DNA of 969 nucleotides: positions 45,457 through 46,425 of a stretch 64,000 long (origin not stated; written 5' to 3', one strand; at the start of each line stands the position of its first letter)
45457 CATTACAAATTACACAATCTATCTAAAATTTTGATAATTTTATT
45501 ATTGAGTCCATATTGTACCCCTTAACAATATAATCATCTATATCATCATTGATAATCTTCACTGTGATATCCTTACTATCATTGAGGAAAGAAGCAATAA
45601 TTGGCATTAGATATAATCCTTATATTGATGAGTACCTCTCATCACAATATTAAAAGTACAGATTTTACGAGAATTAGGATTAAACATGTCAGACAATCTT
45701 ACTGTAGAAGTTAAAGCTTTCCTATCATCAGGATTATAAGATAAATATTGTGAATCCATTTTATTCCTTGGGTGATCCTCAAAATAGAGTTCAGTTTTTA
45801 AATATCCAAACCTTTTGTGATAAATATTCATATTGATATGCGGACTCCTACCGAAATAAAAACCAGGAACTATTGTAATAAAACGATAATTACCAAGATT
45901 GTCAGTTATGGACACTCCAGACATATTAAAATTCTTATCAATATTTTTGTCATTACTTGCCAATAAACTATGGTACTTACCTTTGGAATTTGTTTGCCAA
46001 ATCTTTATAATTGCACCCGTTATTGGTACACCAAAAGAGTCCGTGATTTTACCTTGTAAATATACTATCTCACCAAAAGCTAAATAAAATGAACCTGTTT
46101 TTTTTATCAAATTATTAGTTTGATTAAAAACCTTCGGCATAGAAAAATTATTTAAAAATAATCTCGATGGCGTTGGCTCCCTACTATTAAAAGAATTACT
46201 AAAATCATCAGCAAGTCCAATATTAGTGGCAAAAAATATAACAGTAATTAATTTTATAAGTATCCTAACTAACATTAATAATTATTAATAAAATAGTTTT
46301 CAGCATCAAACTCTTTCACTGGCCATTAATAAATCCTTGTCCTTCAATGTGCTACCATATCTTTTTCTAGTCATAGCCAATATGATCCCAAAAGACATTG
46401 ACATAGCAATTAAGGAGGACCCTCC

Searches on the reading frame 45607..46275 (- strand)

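Call 16: search_protein_families(library=ncbifam, proteins=[window:45607-46275:-])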
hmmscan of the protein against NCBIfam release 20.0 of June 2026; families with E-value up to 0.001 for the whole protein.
window:45607-46275:- (222 aa): 5 families
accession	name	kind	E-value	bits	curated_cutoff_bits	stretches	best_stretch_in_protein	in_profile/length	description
TIGR02422.1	protocat_beta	equivalog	8.7e-25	87.7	296.4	1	43-217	35-215/220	protocatechuate 3,4-dioxygenase subunit beta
TIGR02423.1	protocat_alph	equivalog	8.2e-16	58.4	126.25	1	66-189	35-165/193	protocatechuate 3,4-dioxygenase subunit alpha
TIGR02439.1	catechol_proteo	equivalog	1.1e-11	44.3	392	1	68-140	126-193/285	catechol 1,2-dioxygenase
TIGR02465.1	chlorocat_1_2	equivalog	1.6e-07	30.8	359.25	1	71-140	99-163/246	chlorocatechol 1,2-dioxygenase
TIGR02438.1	catachol_actin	equivalog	8.8e-05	21.8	404.4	1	70-140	132-197/281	catechol 1,2-dioxygenase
